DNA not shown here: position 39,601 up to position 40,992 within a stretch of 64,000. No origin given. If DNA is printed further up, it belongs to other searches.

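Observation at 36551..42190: Cluster of uncharacterised enzyme folds (bicupin, two tandem-SnoaL/NTF2 proteins, short MetE-like, HisD-family dehydrogenase) suggests an undescribed catabolic pathway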

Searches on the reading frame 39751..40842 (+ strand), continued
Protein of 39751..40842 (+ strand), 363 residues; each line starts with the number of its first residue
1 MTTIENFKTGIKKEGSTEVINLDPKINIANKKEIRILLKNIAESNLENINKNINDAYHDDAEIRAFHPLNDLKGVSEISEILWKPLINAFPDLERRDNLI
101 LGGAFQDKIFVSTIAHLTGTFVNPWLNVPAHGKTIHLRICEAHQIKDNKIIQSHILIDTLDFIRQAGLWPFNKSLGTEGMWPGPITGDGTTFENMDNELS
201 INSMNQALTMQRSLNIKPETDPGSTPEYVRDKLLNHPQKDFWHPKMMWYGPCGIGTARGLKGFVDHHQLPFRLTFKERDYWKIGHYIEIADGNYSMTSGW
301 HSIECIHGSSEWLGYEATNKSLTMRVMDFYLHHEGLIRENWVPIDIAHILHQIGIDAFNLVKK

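Call 112: search_protein_families(library=ncbifam, proteins=[L095:17508-18203:+, L095:16801-17496:+, L021:1334-2125:-, L062:11929-12711:-, L062:11021-11956:+, L086:2291-3202:-, L095:9607-10917:+, L092:12981-14498:+, L021:2958-3620:-, L095:11936-12700:+], max_evalue=0.000001)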
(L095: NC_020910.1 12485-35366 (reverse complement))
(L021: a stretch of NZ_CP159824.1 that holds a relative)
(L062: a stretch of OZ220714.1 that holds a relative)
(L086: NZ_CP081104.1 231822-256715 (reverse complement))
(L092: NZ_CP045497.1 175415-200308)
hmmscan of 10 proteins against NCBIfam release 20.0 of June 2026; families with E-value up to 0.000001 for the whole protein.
L095:17508-18203:+ (231 aa): 4 families
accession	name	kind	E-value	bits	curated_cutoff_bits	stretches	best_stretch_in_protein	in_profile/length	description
NF006093.0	PRK08245.1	subfamily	5.1e-16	58.8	208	1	2-207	7-209/240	hypothetical protein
NF005442.0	PRK07028.1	equivalog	5.9e-11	41.6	593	1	84-207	287-409/430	bifunctional hexulose-6-phosphate synthase/ribonuclease regulator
NF004850.0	PRK06201.1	subfamily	6.9e-11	42.1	231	1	76-211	70-205/222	hypothetical protein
TIGR02798.1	ligK_PcmE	equivalog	6.3e-07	29.2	304.5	0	103-202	90-191/222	4-carboxy-4-hydroxy-2-oxoadipate aldolase/oxaloacetate decarboxylase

L095:16801-17496:+ (231 aa): 9 families
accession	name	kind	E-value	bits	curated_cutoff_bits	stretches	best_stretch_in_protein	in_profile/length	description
NF051488.1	bifunc_PcaDC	exception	1.1e-29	103.8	390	1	4-230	14-251/375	bifunctional 3-oxoadipate enol-lactonase/4-carboxymuconolactone decarboxylase PcaDC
TIGR02427.1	protocat_pcaD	equivalog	4.2e-25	88.6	255.85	1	5-229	16-250/251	3-oxoadipate enol-lactonase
NF051487.1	bifunc_PcaCD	exception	3.6e-18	65.9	430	1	58-230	241-412/413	bifunctional 4-carboxymuconolactone decarboxylase/3-oxoadipate enol-lactonase PcaCD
TIGR01738.1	bioH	equivalog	2.7e-12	46.8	206.95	1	5-227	7-243/245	pimeloyl-ACP methyl ester esterase BioH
TIGR03695.1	menH_SHCHC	equivalog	6e-12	45.5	208.55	0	159-229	182-251/252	2-succinyl-6-hydroxy-2,4-cyclohexadiene-1-carboxylate synthase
NF011457.0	PRK14875.1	equivalog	3.2e-11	42.8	307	1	46-227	188-367/372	acetoin dehydrogenase dihydrolipoyllysine-residue acetyltransferase subunit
NF050089.1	i_nPHAscl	equivalog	4e-09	36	300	0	56-102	85-131/288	intracellular short-chain-length polyhydroxyalkanoate depolymerase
TIGR03611.1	RutD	equivalog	2.6e-08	33.6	238.5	0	14-229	25-255/258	pyrimidine utilization protein D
TIGR01250.1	pro_imino_pep_2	subfamily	4.3e-08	33.1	167.65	1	163-229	222-287/288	proline iminopeptidase-family hydrolase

L021:1334-2125:- (263 aa): 4 families
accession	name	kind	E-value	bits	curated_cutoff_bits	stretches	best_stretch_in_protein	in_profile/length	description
TIGR02311.1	HpaI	equivalog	1.5e-43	149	368.8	1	4-251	1-248/249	4-hydroxy-2-oxoheptanedioate aldolase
TIGR03239.1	GarL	equivalog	4.7e-39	134.5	406.75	1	4-250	1-246/249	2-dehydro-3-deoxyglucarate aldolase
NF007849.0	PRK10558.1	equivalog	6e-39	134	393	1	3-251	7-254/256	2-dehydro-3-deoxyglucarate aldolase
NF007521.0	PRK10128.1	equivalog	4e-26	92.1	441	1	4-238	7-241/267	2-keto-3-deoxy-L-rhamnonate aldolase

L062:11929-12711:- (260 aa): 4 families
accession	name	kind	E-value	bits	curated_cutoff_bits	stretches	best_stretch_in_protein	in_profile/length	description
TIGR03239.1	GarL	equivalog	3.7e-43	147.9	406.75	1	13-253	2-241/249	2-dehydro-3-deoxyglucarate aldolase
NF007849.0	PRK10558.1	equivalog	1.1e-42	146.2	393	1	12-253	8-248/256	2-dehydro-3-deoxyglucarate aldolase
TIGR02311.1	HpaI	equivalog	3.1e-38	131.6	368.8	1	13-256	2-246/249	4-hydroxy-2-oxoheptanedioate aldolase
NF007521.0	PRK10128.1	equivalog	1.2e-28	100.3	441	1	13-243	8-239/267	2-keto-3-deoxy-L-rhamnonate aldolase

L062:11021-11956:+ (311 aa): 1 family
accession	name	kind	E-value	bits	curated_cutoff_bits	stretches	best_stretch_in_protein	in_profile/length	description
NF052480.1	FuconLaconase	equivalog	4.5e-35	121.6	400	1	8-301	3-286/287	L-fucono-1,5-lactonase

L086:2291-3202:- (303 aa): 1 family
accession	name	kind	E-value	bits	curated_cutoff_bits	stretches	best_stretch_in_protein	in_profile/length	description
NF052480.1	FuconLaconase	equivalog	1.5e-35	123.2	400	1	5-291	3-286/287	L-fucono-1,5-lactonase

L095:9607-10917:+ (436 aa): 2 families
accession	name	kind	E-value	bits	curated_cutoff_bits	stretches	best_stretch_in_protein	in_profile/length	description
TIGR00069.1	hisD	equivalog_domain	3e-128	428.4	243.8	1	26-420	1-393/393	histidinol dehydrogenase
NF010343.0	PRK13770.1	equivalog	2.7e-73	247.2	647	1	19-421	18-415/416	histidinol dehydrogenase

L092:12981-14498:+ (505 aa): 5 families
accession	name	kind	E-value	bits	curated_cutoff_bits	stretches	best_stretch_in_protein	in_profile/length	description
NF002550.0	PRK02106.1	subfamily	4e-107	359.1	605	2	162-502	185-535/563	choline dehydrogenase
TIGR01810.1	betA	equivalog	9.1e-87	291.9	732.1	2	162-501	178-527/532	choline dehydrogenase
TIGR03970.1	mycofact_MftG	equivalog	1.3e-56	192.6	387.45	3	9-128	2-125/487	mycofactocin dehydrogenase MftG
TIGR04542.1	GMC_mycofac_2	equivalog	4.1e-43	148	400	1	9-251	1-243/425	mycofactocin system GMC family oxidoreductase MftG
NF038210.1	GMC_mycofac_3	equivalog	1.9e-19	69.8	300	1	11-249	2-219/418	mycofactocin system GMC family oxidoreductase MftG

L021:2958-3620:- (220 aa): 8 families
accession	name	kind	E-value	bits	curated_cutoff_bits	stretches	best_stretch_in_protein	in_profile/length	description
TIGR02009.1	PGMB-YQAB-SF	subfamily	4.5e-19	69.4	153.35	1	4-192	1-185/186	beta-phosphoglucomutase family hydrolase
TIGR01990.1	bPGM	equivalog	1.5e-15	57.7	189.4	1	4-192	1-185/187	beta-phosphoglucomutase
NF008087.0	PRK10826.1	equivalog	4.5e-14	52.6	191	1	91-201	92-199/222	hexitol phosphatase HxpB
TIGR01509.1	HAD-SF-IA-v3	subfamily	4.4e-11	43.2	29.4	1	146-191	107-152/154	HAD-IA family hydrolase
NF009804.0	PRK13288.1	equivalog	2.9e-09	36.7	218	1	4-192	3-180/215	pyrophosphatase PpaX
NF046057.1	bifunc_MtlD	equivalog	1.9e-08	33.2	800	1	83-191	84-189/683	bifunctional mannitol-1-phosphate dehydrogenase/phosphatase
NF008000.0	PRK10725.1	equivalog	3.4e-08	33.8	215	1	3-191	4-183/188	fructose-1-phosphate/6-phosphogluconate phosphatase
TIGR02253.1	CTE7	subfamily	4.9e-07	29.8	169.75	1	5-200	3-201/221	TIGR02253 family HAD-type hydrolase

L095:11936-12700:+ (254 aa): 223 families (the best 25 are shown)
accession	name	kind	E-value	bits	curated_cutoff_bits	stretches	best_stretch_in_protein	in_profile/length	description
NF005467.0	PRK07060.1-5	equivalog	1e-62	211.9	360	1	8-253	4-244/245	SDR family oxidoreductase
TIGR01832.1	kduD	equivalog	3.7e-61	206.8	338.85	1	9-253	1-247/248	2-dehydro-3-deoxy-D-gluconate 5-dehydrogenase KduD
NF006070.0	PRK08213.1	subfamily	7.2e-59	199.4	279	1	8-253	7-258/259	gluconate 5-dehydrogenase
NF005711.0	PRK07523.1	subfamily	2.9e-57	194.2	413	1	8-253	5-253/255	SDR family oxidoreductase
NF005559.1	PRK07231.1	subfamily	1.5e-56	191.7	215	1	10-252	1-248/249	glucose 1-dehydrogenase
NF005309.0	PRK06841.1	subfamily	1.7e-56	191.6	286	1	8-253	10-254/255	GolD/DthD family dehydrogenase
NF005466.0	PRK07060.1-3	equivalog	4e-56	190.4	438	1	9-253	5-251/252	short chain dehydrogenase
NF005390.0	PRK06935.1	equivalog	5.4e-56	189.8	369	1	8-252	10-256/258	2-dehydro-3-deoxy-D-gluconate 5-dehydrogenase KduD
NF004791.0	PRK06138.1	equivalog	1.1e-54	185.5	312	1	10-253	2-251/252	SDR family oxidoreductase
NF004778.0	PRK06124.1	equivalog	2.7e-54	184.3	303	1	7-253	5-254/256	SDR family oxidoreductase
NF004774.0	PRK06114.1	equivalog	3.7e-53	180.5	360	1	8-253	11-261/262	SDR family oxidoreductase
TIGR01830.1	3oxo_ACP_reduc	equivalog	5.3e-53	180.2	297.75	1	16-250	1-237/239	3-oxoacyl-[acyl-carrier-protein] reductase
NF052558.1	MBtsdlDhBudC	equivalog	2.3e-52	178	270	1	12-253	2-243/250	meso-2,3-butanediol dehydrogenase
NF005464.0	PRK07060.1-1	equivalog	7.2e-52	176.5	465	1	9-253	5-247/248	short chain dehydrogenase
NF005402.0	PRK06949.1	equivalog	1.1e-51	175.5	358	1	9-251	5-258/260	SDR family oxidoreductase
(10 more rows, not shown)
